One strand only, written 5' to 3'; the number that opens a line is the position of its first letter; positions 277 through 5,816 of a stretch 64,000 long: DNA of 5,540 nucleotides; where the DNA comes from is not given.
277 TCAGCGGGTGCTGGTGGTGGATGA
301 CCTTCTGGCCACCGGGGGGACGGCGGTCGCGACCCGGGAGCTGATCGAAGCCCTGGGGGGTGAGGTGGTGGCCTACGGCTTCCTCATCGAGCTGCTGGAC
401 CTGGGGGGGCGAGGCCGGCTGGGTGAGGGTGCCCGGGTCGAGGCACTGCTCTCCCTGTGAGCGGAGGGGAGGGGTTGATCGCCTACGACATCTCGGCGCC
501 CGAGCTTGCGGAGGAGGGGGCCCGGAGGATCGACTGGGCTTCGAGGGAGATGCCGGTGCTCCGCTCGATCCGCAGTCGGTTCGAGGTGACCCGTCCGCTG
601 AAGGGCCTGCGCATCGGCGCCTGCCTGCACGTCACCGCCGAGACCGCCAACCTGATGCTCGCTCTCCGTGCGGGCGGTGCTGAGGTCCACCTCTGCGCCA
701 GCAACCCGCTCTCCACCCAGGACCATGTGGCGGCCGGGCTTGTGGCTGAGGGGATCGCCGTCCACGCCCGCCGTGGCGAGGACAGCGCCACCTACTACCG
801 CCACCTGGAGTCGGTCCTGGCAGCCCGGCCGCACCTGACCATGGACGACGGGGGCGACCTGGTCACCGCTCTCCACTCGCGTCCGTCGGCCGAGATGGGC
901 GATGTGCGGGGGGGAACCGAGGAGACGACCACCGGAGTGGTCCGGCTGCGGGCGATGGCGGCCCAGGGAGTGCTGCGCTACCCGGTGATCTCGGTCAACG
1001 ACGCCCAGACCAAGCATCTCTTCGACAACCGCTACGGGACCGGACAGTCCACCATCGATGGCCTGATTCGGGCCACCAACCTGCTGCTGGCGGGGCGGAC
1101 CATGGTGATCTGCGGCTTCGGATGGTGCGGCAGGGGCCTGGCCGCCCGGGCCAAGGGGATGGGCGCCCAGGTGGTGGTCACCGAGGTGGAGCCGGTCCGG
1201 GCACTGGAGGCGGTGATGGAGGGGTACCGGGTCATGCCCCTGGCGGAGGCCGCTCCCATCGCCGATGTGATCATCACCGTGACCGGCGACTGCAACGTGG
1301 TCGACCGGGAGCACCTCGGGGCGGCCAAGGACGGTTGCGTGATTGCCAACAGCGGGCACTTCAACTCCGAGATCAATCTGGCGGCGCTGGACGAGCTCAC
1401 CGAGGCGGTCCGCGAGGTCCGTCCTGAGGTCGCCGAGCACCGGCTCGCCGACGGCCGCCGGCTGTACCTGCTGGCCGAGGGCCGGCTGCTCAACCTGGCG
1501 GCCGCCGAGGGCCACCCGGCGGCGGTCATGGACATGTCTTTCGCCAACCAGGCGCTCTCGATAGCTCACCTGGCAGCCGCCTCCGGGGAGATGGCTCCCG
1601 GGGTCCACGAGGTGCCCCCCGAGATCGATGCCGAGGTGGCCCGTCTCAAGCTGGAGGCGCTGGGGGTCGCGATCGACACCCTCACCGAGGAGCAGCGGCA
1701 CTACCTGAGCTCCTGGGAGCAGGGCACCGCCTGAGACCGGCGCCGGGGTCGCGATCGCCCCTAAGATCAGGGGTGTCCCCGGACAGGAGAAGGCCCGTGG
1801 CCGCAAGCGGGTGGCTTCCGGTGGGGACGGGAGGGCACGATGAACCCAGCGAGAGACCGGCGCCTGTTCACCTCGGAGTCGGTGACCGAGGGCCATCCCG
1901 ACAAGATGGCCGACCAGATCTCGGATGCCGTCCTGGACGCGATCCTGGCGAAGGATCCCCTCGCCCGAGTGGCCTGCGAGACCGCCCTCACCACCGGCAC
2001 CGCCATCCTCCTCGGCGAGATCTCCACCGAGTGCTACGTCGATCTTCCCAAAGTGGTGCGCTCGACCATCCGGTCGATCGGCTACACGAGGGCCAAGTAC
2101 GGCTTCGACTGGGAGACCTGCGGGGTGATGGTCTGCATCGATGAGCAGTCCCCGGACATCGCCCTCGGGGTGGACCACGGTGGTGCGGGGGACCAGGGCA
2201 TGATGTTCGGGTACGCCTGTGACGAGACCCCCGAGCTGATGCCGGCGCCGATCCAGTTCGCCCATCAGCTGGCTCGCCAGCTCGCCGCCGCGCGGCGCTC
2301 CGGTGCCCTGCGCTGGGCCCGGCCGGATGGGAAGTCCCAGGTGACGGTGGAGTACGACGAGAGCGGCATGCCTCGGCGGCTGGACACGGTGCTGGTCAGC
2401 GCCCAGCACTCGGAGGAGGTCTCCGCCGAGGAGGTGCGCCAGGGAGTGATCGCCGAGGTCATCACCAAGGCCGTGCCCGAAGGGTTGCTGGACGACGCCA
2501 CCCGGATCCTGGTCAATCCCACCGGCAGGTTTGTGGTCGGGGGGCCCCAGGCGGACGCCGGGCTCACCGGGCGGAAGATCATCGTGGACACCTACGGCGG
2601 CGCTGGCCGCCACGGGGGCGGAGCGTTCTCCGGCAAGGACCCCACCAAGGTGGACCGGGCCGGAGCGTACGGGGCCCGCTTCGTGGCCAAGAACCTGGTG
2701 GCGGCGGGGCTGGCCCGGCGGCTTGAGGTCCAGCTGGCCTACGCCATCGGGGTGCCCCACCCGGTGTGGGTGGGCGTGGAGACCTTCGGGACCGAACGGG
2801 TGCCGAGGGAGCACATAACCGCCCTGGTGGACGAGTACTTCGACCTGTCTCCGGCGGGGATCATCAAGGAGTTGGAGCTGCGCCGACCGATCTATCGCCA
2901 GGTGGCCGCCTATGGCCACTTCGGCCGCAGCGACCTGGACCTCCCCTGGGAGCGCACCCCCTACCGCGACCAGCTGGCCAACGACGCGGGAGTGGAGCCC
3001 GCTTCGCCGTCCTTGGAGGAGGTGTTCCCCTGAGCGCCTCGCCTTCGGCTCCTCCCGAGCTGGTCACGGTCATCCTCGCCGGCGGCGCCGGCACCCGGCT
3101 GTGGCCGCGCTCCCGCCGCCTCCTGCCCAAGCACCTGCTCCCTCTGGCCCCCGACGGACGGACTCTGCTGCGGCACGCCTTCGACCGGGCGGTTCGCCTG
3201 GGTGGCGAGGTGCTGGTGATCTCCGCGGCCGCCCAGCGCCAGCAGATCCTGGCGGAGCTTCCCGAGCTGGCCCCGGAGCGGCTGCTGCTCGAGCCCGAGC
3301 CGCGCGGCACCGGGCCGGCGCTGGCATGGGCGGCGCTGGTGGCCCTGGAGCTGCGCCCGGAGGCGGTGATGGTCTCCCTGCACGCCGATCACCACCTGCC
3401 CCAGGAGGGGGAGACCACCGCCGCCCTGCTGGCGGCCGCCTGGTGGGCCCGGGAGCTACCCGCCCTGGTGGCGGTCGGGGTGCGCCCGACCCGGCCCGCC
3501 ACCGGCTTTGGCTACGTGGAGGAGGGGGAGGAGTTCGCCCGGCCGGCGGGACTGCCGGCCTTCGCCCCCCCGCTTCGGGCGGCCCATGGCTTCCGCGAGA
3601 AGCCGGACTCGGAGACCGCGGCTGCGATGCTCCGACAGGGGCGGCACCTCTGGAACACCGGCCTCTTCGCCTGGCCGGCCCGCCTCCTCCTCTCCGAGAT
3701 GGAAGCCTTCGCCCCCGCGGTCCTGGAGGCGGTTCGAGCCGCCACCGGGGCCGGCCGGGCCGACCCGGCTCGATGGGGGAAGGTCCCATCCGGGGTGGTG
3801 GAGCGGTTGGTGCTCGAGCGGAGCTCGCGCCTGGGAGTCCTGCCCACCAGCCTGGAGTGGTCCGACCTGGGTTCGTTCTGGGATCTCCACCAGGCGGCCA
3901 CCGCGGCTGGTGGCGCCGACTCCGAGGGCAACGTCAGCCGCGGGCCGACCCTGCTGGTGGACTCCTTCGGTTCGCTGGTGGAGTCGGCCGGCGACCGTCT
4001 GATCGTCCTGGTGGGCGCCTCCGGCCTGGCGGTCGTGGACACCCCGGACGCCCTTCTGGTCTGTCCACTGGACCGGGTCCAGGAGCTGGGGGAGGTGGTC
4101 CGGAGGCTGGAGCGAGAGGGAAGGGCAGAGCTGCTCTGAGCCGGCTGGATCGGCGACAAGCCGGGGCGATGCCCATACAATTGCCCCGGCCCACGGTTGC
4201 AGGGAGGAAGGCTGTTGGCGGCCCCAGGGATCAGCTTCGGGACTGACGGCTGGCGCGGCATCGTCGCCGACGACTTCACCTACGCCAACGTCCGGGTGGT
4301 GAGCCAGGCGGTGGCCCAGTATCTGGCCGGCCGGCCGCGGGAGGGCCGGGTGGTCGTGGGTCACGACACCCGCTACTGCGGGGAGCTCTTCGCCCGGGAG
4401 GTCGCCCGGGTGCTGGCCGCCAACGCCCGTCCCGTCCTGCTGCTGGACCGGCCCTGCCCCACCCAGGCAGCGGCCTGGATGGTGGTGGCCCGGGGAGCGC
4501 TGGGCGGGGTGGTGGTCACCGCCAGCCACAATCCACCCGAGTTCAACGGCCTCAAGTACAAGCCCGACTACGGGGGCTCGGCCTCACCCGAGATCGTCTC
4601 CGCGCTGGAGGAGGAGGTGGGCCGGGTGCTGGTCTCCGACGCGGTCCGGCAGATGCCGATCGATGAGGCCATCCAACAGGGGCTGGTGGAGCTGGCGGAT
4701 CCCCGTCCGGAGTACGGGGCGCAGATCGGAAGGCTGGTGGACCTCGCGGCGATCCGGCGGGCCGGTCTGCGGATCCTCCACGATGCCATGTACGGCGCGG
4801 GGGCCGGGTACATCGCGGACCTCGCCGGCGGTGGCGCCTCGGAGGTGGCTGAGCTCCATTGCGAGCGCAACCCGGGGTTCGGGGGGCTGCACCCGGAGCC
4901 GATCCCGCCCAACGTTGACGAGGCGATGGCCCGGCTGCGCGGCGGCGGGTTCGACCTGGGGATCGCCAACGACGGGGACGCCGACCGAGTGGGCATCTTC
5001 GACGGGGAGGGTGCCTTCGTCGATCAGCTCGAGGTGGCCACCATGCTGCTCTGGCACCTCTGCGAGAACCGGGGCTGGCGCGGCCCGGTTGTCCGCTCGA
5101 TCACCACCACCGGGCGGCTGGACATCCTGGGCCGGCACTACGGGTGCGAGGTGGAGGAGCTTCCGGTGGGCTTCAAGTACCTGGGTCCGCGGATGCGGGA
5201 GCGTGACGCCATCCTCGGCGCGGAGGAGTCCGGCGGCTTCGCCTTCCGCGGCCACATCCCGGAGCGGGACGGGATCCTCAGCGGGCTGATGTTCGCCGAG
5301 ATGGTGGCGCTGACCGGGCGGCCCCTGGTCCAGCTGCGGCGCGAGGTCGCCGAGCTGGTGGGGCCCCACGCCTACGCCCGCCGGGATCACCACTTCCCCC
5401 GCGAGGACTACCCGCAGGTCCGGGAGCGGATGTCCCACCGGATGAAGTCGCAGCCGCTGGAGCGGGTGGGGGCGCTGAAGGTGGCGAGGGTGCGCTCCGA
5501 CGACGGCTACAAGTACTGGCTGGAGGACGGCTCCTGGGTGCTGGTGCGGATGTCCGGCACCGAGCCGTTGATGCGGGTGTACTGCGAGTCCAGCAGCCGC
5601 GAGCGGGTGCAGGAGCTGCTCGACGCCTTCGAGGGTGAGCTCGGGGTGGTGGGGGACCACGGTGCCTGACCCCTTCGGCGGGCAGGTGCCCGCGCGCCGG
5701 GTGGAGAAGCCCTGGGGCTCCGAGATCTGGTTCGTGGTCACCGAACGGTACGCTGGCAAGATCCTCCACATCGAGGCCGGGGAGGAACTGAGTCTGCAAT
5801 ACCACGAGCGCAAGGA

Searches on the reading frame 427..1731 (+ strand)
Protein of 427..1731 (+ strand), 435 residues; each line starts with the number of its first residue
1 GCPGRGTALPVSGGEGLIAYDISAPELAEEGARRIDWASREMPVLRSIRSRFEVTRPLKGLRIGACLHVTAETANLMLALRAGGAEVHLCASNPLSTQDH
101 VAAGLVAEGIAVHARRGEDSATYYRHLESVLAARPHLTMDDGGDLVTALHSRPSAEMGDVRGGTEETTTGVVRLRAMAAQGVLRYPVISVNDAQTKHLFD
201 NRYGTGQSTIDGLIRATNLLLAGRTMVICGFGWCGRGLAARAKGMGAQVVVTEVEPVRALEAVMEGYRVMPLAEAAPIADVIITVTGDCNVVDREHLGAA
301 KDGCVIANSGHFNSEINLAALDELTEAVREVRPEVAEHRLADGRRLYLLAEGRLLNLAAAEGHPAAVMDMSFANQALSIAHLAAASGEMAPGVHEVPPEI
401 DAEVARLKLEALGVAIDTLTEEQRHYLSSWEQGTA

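Call 68: search_protein_families(library=pfam, proteins=[window:427-1731:+], max_evalue=0.00001)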
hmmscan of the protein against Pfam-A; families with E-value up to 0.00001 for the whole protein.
window:427-1731:+ (435 aa): 3 families
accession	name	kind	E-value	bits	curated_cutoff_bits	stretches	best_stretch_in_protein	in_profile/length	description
PF05221.23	AdoHcyase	-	7.6e-60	203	25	2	20-151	2-138/299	S-adenosyl-L-homocysteine hydrolase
PF00670.27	AdoHcyase_NAD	-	9.7e-51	172.5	27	1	201-361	1-161/162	S-adenosyl-L-homocysteine hydrolase, NAD binding domain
PF02826.25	2-Hacid_dh_C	-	3.6e-08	33.4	25.1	1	220-310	33-127/178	D-isomer specific 2-hydroxyacid dehydrogenase, NAD binding domain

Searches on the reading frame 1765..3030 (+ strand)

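Call 68: search_protein_families(library=pfam, proteins=[window:1765-3030:+], max_evalue=0.00001)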
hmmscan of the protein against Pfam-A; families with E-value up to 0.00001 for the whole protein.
window:1765-3030:+ (422 aa): 3 families
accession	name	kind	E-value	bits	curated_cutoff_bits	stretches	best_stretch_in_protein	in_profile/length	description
PF02773.21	S-AdoMet_synt_C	-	1.8e-64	216.2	25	1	258-397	1-138/138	S-adenosylmethionine synthetase, C-terminal domain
PF02772.21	S-AdoMet_synt_M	-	5.5e-47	159.3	29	1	140-256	3-120/120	S-adenosylmethionine synthetase, central domain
PF00438.25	S-AdoMet_synt_N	-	3.2e-43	146.7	33.1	1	33-130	2-99/99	S-adenosylmethionine synthetase, N-terminal domain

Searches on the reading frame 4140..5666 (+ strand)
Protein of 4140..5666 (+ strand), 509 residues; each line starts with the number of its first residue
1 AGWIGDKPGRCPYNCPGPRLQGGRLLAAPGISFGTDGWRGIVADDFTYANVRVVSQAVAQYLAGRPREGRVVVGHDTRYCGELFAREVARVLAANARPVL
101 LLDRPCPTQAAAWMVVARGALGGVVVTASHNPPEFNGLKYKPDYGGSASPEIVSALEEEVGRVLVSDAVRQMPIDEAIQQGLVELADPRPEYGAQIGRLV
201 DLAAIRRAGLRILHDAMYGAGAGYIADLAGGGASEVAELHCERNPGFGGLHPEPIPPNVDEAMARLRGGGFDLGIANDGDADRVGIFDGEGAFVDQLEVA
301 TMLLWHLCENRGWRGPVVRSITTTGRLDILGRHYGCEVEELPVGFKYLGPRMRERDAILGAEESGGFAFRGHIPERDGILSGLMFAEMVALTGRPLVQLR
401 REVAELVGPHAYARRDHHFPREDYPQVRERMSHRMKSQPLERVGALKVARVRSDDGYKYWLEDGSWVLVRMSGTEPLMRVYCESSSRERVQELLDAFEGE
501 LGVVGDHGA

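Call 68: search_protein_families(library=pfam, proteins=[window:4140-5666:+], max_evalue=0.00001)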
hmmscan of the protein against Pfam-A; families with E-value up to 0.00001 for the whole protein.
window:4140-5666:+ (509 aa): 4 families
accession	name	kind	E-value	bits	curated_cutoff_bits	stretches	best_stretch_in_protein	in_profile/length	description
PF02878.22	PGM_PMM_I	-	1e-33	116.4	22.5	1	32-160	3-131/138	Phosphoglucomutase/phosphomannomutase, alpha/beta/alpha domain I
PF02880.22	PGM_PMM_III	-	1.4e-22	80.4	20.7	1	299-403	5-111/115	Phosphoglucomutase/phosphomannomutase, alpha/beta/alpha domain III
PF02879.22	PGM_PMM_II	-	5.2e-20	72.3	29.3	1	191-291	2-103/103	Phosphoglucomutase/phosphomannomutase, alpha/beta/alpha domain II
PF00408.26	PGM_PMM_IV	-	3.8e-11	43.3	23.1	1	444-497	16-65/68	Phosphoglucomutase/phosphomannomutase, C-terminal domain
